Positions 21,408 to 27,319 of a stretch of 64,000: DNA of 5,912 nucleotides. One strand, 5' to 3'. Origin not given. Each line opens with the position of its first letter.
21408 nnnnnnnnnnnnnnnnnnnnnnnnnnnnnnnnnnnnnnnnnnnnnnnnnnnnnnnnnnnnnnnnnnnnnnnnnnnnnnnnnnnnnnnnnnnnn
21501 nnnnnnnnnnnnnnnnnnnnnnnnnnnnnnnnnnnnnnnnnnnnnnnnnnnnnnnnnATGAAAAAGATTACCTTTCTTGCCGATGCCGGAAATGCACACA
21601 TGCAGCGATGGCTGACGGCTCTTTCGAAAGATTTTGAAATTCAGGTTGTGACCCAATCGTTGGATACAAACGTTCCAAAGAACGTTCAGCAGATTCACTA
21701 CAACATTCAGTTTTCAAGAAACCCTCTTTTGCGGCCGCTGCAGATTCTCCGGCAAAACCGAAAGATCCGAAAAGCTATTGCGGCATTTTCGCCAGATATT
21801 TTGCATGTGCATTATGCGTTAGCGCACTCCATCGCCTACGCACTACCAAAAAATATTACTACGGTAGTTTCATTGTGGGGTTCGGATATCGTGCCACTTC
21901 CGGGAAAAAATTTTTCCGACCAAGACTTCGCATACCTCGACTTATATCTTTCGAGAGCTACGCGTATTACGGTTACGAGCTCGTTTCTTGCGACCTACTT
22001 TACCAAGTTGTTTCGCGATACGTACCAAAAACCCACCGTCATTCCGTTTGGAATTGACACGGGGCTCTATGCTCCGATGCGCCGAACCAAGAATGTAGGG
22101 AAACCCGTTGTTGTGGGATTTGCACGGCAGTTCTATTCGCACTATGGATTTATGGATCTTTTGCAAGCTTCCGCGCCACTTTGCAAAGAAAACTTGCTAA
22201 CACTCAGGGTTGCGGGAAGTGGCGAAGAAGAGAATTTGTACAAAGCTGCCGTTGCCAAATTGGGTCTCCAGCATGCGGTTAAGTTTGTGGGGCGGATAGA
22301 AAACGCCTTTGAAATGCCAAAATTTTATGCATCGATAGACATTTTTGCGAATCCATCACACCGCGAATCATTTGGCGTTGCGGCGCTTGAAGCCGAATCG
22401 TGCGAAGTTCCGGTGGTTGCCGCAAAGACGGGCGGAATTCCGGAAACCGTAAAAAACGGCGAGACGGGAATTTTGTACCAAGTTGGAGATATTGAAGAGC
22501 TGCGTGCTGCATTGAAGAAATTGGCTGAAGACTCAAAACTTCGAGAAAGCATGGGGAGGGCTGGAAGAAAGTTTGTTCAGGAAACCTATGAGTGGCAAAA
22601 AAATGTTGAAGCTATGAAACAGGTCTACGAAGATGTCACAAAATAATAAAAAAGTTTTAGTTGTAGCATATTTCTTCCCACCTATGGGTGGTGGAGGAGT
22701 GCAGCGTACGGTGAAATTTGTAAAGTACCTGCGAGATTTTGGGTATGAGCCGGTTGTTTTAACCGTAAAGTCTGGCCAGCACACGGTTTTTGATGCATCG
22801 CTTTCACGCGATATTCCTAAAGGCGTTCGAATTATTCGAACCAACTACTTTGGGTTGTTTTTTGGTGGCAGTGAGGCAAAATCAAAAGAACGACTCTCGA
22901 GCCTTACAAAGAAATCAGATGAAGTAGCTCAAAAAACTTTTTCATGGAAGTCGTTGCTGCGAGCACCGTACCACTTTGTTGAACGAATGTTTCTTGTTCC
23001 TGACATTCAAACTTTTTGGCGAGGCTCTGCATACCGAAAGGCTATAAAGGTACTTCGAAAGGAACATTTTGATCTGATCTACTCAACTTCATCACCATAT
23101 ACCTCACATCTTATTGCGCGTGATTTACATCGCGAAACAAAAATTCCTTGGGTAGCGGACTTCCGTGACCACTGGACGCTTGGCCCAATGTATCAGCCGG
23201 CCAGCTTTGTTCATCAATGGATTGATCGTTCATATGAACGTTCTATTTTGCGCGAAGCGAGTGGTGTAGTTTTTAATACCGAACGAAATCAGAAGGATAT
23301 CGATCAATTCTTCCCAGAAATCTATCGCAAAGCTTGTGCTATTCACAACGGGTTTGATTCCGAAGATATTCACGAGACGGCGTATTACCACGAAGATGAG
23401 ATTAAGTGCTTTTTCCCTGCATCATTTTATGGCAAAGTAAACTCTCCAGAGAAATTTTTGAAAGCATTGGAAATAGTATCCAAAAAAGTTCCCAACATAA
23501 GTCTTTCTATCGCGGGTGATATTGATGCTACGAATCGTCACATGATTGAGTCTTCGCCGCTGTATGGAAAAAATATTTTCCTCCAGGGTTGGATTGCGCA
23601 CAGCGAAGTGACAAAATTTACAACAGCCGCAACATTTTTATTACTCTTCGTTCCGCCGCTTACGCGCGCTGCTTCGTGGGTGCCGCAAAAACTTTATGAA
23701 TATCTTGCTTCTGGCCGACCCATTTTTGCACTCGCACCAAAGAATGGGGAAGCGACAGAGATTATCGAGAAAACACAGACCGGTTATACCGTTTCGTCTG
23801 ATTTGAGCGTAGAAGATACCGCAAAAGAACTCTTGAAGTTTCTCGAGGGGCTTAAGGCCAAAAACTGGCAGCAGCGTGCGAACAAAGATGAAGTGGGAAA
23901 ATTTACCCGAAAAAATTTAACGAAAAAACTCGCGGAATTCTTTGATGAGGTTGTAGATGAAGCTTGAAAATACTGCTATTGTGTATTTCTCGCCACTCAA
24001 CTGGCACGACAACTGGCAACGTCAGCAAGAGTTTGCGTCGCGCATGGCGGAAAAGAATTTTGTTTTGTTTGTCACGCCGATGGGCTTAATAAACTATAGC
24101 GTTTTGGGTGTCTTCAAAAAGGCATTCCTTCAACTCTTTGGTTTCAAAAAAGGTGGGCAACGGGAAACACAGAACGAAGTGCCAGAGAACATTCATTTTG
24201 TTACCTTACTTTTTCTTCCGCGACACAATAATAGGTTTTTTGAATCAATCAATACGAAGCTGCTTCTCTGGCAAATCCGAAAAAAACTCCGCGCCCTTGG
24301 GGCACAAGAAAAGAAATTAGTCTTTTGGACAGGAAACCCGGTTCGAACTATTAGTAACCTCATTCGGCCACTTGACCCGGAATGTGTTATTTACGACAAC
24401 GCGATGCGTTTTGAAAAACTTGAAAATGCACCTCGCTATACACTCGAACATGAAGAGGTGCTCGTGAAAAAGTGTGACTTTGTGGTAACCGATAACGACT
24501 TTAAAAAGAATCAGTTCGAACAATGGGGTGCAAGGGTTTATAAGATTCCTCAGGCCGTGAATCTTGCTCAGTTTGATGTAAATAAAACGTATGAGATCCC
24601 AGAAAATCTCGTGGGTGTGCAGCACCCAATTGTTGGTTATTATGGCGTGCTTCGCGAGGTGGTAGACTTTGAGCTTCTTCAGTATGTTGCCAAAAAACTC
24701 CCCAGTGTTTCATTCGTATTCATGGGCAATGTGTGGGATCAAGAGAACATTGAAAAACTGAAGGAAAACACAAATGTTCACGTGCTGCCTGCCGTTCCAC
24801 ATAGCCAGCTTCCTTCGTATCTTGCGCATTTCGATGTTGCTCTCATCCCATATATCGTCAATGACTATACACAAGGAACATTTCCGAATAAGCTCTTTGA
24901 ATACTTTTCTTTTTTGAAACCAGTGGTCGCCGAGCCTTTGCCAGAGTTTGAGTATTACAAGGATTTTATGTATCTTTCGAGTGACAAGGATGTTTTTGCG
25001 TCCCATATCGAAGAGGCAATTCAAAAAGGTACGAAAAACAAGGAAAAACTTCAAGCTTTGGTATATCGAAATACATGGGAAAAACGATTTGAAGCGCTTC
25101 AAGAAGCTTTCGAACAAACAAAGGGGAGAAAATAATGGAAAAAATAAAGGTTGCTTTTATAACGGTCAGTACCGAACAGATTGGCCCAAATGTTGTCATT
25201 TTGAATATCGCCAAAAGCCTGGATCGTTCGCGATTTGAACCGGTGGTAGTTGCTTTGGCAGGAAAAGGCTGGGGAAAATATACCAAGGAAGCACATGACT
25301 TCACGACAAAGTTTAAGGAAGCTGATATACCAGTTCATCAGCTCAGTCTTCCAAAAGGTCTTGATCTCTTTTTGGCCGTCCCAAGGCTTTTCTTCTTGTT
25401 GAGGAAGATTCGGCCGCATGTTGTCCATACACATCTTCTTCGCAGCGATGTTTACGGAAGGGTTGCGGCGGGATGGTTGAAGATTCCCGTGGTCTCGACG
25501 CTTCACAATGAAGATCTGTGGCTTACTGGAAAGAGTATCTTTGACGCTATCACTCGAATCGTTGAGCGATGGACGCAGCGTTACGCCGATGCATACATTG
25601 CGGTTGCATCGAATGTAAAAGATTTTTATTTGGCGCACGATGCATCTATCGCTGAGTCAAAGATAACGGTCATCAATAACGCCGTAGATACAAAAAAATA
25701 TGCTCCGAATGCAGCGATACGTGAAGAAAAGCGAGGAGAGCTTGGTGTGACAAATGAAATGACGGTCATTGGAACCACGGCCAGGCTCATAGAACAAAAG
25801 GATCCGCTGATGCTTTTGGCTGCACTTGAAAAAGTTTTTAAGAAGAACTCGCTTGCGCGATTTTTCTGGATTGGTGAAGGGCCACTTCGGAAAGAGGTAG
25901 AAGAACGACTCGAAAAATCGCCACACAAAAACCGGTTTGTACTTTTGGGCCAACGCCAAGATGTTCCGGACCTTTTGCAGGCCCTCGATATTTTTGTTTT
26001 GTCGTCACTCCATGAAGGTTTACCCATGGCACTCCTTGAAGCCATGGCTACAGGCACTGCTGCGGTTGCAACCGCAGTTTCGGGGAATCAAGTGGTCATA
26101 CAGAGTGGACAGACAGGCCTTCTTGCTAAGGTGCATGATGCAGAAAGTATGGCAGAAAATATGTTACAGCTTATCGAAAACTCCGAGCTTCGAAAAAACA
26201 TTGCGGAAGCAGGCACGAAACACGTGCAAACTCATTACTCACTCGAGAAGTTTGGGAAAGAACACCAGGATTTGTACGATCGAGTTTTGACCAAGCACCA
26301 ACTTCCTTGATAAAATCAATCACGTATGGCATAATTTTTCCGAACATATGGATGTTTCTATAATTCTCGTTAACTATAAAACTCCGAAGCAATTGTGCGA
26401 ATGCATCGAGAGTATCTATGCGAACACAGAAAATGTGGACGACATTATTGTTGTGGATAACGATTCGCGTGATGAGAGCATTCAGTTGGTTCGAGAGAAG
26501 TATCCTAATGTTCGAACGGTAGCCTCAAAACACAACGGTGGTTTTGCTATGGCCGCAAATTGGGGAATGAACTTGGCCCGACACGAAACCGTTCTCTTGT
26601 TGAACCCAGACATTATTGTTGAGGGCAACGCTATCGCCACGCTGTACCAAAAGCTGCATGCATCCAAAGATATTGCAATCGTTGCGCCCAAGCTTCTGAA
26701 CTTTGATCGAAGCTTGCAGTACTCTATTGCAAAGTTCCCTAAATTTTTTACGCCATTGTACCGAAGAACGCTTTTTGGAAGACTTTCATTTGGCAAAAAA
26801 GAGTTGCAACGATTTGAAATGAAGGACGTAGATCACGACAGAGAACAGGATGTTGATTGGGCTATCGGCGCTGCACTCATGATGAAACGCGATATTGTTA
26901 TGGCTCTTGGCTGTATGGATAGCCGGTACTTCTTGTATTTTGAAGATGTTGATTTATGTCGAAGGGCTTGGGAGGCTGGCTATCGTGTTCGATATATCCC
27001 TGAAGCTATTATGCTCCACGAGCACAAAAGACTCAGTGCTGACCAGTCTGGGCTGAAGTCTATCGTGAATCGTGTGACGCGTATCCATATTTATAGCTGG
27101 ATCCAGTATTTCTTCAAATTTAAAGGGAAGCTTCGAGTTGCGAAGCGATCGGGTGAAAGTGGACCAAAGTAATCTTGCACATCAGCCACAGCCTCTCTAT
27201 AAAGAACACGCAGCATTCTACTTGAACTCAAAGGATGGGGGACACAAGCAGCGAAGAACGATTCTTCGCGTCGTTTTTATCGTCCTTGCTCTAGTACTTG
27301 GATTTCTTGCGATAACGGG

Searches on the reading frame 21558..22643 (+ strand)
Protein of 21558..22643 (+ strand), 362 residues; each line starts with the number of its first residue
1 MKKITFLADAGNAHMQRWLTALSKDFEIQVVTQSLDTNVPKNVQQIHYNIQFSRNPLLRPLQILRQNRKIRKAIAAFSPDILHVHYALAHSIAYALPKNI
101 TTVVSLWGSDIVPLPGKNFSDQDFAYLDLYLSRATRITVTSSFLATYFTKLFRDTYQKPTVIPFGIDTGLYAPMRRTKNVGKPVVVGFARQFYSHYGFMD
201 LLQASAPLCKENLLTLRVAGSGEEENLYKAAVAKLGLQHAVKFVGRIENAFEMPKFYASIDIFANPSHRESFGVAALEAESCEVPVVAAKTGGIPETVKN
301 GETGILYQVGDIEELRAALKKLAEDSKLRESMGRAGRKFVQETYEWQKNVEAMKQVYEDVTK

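Call 8: search_protein_families(library=pfam, proteins=[window:21558-22643:+], max_evalue=0.001)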
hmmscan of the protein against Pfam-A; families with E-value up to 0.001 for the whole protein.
window:21558-22643:+ (362 aa): 7 families
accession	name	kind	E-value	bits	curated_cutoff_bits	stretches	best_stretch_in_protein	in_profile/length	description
PF00534.26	Glycos_transf_1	-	8.6e-37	126.8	26.4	1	179-338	11-171/172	Glycosyl transferases group 1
PF13692.12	Glyco_trans_1_4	-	8.8e-29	101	27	1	185-325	3-142/142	Glycosyl transferases group 1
PF13477.12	Glyco_trans_4_2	-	1.7e-18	67.6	23.4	1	3-141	1-139/139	Glycosyl transferase 4-like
PF13439.12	Glyco_transf_4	-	6.7e-15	56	28.5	1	14-168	7-168/170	Glycosyltransferase Family 4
PF13524.12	Glyco_trans_1_2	-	1.1e-13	51.9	25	1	214-353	15-142/144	Glycosyl transferase-like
PF13579.12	Glyco_trans_4_4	-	5.7e-08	33.7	29.7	1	24-163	16-156/158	Glycosyl transferase 4-like domain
PF20706.3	GT4-conflict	-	5.2e-06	26.1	26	1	144-350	157-382/385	Family 4 Glycosyltransferase in conflict systems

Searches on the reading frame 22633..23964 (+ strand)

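Call 8: search_protein_families(library=pfam, proteins=[window:22633-23964:+], max_evalue=0.001)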
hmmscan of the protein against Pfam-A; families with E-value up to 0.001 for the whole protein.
window:22633-23964:+ (444 aa): 3 families
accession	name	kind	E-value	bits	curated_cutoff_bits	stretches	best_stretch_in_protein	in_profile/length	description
PF13579.12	Glyco_trans_4_4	-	8.5e-11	42.9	29.7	1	20-227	1-146/158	Glycosyl transferase 4-like domain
PF13439.12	Glyco_transf_4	-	9.6e-11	42.4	28.5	1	123-244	50-169/170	Glycosyltransferase Family 4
PF13692.12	Glyco_trans_1_4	-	7.7e-08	33.1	27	1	260-405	5-141/142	Glycosyl transferases group 1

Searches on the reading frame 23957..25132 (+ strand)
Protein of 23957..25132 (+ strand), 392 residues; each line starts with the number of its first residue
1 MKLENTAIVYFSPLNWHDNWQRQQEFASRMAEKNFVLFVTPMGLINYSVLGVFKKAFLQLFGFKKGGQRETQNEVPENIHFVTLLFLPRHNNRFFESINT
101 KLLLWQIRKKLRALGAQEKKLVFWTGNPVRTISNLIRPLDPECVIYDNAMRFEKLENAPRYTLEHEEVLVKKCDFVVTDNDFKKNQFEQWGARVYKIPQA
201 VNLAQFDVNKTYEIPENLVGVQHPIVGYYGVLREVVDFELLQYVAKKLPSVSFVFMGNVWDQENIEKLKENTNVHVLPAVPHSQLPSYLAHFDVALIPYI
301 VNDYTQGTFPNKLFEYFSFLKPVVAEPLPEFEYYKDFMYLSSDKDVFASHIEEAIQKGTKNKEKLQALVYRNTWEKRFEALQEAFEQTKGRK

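Call 31: search_protein_families(library=pfam, proteins=[window:23957-25132:+], max_evalue=0.00001)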
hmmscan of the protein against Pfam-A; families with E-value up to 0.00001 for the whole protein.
window:23957-25132:+ (392 aa): 3 families
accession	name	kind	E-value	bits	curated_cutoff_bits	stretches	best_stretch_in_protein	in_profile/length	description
PF13692.12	Glyco_trans_1_4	-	1e-08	36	27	1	243-355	26-140/142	Glycosyl transferases group 1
PF00534.26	Glycos_transf_1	-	2e-07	31.1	26.4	1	221-328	13-124/172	Glycosyl transferases group 1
PF13524.12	Glyco_trans_1_2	-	2e-06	28.3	25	1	240-368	5-121/144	Glycosyl transferase-like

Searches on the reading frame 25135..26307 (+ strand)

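Call 31: search_protein_families(library=pfam, proteins=[window:25135-26307:+], max_evalue=0.00001)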
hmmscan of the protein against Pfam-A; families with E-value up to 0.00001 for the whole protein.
window:25135-26307:+ (391 aa): 5 families
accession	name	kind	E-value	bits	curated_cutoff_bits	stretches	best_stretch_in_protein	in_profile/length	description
PF00534.26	Glycos_transf_1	-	6.8e-34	117.3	26.4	1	196-362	2-171/172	Glycosyl transferases group 1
PF13692.12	Glyco_trans_1_4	-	7.5e-32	111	27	1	211-349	3-142/142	Glycosyl transferases group 1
PF13439.12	Glyco_transf_4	-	1.9e-23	83.8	28.5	1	17-187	3-169/170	Glycosyltransferase Family 4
PF13579.12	Glyco_trans_4_4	-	1.9e-19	71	29.7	1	17-182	2-157/158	Glycosyl transferase 4-like domain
PF13524.12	Glyco_trans_1_2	-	4.6e-07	30.3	25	1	267-371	16-136/144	Glycosyl transferase-like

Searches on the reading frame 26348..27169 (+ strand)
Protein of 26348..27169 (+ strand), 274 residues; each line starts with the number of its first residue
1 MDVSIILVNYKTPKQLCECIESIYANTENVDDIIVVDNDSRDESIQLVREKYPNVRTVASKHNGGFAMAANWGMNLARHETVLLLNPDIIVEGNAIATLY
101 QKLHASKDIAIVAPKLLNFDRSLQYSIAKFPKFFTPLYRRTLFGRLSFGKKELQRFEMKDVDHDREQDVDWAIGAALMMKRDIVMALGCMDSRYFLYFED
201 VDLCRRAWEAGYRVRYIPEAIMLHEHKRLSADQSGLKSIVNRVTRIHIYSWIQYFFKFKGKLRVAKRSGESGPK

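Call 31: search_protein_families(library=pfam, proteins=[window:26348-27169:+], max_evalue=0.00001)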
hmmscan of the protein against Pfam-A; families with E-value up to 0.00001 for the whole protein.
window:26348-27169:+ (274 aa): 3 families
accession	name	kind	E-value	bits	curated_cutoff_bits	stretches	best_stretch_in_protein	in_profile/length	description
PF00535.33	Glycos_transf_2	-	1.1e-18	68.1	23.3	1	4-143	1-146/168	Glycosyl transferase family 2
PF13641.12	Glyco_tranf_2_3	-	2.4e-17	64.1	27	1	3-228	3-215/230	Glycosyltransferase like family 2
PF13632.12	Glyco_trans_2_3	-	3.5e-06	27.4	27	1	174-236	74-129/198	Glycosyl transferase family group 2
